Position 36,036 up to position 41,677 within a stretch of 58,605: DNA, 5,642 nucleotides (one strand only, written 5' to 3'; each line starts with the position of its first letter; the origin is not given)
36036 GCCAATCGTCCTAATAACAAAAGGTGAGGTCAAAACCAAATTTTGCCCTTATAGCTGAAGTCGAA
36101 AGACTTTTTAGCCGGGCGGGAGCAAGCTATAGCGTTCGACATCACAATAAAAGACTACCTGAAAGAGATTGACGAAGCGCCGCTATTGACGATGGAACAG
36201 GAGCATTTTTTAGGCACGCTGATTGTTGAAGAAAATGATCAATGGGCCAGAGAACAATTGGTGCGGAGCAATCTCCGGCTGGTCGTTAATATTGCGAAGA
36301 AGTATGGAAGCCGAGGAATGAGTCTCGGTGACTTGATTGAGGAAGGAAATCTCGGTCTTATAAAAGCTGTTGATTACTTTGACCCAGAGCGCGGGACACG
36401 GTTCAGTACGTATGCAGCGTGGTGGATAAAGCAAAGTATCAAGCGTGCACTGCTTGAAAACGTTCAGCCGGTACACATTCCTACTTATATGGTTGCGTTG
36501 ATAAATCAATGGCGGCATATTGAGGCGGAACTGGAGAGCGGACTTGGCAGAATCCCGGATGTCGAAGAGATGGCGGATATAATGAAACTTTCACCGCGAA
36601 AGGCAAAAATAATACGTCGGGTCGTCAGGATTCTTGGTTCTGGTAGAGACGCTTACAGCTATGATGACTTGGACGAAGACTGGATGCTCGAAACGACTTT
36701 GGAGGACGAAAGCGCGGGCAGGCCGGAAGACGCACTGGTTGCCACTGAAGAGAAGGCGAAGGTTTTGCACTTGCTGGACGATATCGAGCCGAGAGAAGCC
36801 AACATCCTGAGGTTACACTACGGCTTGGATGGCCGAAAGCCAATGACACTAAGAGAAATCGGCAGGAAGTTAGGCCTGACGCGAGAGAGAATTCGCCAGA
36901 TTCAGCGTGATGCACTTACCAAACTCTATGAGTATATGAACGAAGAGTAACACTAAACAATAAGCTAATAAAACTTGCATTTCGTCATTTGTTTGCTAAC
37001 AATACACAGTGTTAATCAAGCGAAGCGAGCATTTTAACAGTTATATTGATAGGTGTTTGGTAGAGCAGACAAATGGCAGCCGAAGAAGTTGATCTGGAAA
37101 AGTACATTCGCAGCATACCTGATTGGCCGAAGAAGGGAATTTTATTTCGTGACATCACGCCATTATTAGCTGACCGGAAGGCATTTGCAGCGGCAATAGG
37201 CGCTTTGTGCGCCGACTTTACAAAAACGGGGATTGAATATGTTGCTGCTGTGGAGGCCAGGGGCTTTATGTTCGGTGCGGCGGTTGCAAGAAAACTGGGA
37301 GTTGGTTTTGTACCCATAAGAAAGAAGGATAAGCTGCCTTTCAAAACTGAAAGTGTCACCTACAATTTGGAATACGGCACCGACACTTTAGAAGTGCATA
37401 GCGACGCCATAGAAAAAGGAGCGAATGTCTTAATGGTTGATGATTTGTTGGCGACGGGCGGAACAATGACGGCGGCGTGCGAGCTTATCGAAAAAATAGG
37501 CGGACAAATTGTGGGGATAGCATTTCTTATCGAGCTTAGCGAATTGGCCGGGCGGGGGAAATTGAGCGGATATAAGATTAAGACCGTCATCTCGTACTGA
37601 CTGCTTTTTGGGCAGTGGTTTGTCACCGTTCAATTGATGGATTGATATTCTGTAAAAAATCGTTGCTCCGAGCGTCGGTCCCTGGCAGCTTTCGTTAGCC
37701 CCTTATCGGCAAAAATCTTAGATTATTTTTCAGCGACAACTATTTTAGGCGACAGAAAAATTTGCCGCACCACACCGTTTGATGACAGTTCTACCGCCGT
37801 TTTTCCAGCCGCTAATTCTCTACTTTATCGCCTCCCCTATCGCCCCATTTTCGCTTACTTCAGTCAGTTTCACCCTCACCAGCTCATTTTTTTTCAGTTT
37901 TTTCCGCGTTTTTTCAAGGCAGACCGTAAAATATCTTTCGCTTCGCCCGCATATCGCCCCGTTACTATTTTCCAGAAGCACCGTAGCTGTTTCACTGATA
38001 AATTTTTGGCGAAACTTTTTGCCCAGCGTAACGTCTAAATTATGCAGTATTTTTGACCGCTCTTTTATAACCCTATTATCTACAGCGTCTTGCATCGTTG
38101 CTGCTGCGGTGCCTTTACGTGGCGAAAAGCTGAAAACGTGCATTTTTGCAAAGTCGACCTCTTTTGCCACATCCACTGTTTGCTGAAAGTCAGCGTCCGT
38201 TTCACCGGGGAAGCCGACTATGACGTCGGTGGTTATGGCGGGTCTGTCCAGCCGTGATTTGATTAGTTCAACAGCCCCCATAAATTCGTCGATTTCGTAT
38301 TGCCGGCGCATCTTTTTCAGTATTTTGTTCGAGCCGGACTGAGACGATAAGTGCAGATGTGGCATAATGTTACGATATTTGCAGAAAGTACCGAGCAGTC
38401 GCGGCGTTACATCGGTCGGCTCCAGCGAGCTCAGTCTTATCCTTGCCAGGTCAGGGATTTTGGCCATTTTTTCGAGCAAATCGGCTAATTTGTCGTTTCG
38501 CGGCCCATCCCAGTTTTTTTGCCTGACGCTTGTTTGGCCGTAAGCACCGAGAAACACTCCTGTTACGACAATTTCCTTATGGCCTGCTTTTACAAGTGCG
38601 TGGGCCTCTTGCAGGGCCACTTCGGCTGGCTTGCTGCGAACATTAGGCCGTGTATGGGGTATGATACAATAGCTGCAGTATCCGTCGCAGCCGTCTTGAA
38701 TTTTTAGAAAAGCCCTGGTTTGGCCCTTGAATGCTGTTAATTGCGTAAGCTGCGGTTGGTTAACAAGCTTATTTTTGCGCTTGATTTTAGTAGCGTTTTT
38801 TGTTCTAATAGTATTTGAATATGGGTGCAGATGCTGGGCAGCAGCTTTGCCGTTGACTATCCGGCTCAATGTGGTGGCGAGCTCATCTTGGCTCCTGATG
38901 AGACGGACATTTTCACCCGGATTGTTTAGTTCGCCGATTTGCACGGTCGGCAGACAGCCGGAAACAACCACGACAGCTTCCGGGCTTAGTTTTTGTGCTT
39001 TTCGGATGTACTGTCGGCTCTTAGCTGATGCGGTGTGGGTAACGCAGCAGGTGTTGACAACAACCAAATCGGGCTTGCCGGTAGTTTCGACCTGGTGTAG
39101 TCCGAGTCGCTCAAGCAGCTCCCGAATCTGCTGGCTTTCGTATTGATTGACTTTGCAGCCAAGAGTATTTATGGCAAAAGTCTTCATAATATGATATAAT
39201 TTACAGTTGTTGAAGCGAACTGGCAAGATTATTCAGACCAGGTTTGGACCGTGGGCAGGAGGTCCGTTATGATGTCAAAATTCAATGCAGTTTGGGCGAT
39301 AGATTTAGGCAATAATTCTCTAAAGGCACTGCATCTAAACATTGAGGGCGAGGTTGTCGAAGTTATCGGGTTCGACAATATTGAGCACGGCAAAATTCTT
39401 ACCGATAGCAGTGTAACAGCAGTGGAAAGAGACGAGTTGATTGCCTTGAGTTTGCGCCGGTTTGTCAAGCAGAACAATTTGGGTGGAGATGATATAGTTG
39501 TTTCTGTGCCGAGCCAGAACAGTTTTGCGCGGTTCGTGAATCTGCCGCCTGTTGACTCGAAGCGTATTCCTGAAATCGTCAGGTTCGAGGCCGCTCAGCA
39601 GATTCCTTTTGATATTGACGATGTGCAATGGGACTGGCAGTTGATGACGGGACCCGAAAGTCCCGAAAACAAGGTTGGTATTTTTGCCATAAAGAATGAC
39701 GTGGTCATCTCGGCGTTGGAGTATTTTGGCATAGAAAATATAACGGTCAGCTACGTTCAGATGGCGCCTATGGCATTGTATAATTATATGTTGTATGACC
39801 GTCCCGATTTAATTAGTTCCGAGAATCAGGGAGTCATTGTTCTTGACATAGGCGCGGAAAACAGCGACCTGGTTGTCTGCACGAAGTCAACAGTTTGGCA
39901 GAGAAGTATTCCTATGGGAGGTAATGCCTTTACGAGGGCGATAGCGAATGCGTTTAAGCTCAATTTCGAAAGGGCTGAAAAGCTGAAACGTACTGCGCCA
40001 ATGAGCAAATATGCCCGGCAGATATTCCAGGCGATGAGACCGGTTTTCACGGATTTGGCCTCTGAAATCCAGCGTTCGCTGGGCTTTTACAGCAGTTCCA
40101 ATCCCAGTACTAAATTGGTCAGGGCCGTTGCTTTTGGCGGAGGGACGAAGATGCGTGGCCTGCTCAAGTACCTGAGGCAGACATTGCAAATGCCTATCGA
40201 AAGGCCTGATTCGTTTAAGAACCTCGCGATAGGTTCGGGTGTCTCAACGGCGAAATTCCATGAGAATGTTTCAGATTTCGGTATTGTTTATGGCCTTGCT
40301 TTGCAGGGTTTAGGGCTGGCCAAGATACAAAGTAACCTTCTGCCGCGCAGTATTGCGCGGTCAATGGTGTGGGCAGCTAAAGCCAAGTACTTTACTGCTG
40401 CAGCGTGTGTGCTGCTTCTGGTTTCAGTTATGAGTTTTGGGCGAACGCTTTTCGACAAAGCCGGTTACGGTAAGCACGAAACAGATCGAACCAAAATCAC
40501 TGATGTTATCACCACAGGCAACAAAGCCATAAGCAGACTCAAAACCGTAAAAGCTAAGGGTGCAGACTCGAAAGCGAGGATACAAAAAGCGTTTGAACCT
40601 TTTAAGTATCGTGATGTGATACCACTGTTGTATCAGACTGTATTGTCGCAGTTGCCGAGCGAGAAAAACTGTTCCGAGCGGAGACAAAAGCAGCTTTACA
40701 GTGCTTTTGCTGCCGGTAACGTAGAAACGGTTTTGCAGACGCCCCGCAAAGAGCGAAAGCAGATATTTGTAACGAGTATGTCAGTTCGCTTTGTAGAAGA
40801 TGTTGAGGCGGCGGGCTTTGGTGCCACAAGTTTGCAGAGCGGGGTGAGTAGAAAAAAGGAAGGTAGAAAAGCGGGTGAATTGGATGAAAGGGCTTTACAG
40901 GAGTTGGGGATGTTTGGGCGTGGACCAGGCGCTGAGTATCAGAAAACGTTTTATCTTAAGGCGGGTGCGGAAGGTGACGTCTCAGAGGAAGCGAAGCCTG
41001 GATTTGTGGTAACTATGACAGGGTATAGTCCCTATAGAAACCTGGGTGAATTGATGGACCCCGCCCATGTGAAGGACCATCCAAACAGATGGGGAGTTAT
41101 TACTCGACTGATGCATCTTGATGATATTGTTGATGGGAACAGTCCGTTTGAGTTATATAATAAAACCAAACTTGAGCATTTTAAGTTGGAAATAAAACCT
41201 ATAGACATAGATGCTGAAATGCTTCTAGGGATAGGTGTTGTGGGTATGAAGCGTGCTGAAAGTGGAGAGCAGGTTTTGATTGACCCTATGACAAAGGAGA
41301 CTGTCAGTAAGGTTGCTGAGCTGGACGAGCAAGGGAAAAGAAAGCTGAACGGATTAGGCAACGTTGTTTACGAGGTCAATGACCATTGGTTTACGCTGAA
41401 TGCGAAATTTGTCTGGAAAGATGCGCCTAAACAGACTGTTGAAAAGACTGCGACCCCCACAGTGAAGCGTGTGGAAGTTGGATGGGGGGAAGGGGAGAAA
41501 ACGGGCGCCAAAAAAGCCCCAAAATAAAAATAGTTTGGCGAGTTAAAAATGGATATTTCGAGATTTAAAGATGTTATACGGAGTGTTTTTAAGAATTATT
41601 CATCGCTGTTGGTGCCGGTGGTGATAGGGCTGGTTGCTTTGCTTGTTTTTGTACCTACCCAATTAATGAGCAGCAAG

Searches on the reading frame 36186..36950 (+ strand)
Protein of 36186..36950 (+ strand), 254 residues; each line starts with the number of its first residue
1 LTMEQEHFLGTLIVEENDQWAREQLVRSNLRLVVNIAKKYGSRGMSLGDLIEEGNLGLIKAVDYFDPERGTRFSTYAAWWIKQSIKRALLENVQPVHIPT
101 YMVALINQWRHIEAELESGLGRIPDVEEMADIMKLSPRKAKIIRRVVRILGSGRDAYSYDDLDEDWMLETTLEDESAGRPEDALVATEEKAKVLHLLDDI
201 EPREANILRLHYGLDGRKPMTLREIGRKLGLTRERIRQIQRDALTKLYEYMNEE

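Call 13: search_protein_families(library=pfam, proteins=[window:36186-36950:+], max_evalue=0.001)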
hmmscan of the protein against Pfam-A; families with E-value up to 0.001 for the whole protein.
window:36186-36950:+ (254 aa): 3 families
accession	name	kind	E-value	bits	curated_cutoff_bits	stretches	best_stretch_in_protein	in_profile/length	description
PF04542.20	Sigma70_r2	-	1.5e-20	73.2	24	1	25-89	1-65/71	Sigma-70 region 2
PF04545.22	Sigma70_r4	-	7.3e-15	54.7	24.1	1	196-248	1-49/50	Sigma-70, region 4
PF04539.22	Sigma70_r3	-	9.7e-08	32.5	25.3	1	106-183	3-77/78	Sigma-70 region 3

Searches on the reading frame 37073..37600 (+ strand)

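Call 13: search_protein_families(library=pfam, proteins=[window:37073-37600:+], max_evalue=0.001)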
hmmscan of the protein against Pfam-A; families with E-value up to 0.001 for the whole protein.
window:37073-37600:+ (175 aa): 1 family
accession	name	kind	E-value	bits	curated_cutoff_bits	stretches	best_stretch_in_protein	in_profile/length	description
PF00156.33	Pribosyltran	-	5e-18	65.4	26.3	1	35-154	8-125/158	Phosphoribosyl transferase domain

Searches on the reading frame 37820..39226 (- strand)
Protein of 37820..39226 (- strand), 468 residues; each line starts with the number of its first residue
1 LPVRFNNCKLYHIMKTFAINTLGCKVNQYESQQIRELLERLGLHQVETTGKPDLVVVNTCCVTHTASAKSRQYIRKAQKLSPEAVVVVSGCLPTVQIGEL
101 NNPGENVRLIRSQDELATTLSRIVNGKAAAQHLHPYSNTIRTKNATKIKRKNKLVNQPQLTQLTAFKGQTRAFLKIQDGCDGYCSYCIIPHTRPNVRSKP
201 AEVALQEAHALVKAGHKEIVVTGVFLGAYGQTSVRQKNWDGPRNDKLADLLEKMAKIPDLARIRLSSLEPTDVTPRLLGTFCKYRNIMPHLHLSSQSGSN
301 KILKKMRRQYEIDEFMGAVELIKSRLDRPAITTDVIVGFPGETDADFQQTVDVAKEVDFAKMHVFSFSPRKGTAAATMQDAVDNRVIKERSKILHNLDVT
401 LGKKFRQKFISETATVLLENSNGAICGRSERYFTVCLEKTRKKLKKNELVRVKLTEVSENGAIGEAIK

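Call 13: search_protein_families(library=pfam, proteins=[window:37820-39226:-], max_evalue=0.001)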
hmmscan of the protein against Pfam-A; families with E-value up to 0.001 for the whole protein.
window:37820-39226:- (468 aa): 2 families
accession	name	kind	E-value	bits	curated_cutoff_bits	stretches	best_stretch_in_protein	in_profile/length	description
PF00919.26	UPF0004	-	1.2e-23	83.4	27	1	17-107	2-93/98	Uncharacterized protein family UPF0004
PF04055.27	Radical_SAM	-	2.2e-22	80.4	29.5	1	175-352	2-164/166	Radical SAM superfamily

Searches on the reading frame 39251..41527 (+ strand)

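Call 13: search_protein_families(library=pfam, proteins=[window:39251-41527:+], max_evalue=0.001)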
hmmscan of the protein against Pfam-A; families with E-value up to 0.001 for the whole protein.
window:39251-41527:+ (758 aa): 3 families
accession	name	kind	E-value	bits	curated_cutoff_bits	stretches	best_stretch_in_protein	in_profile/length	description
PF11104.14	PilM_2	-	7e-36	124.3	27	1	17-352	2-338/340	Type IV pilus assembly protein PilM;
PF14450.12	FtsA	-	1.6e-11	45.1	31.8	1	197-319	2-112/127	Cell division protein FtsA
PF06723.19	MreB_Mbl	-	2.1e-07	30.5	27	0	190-240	142-193/327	MreB/Mbl protein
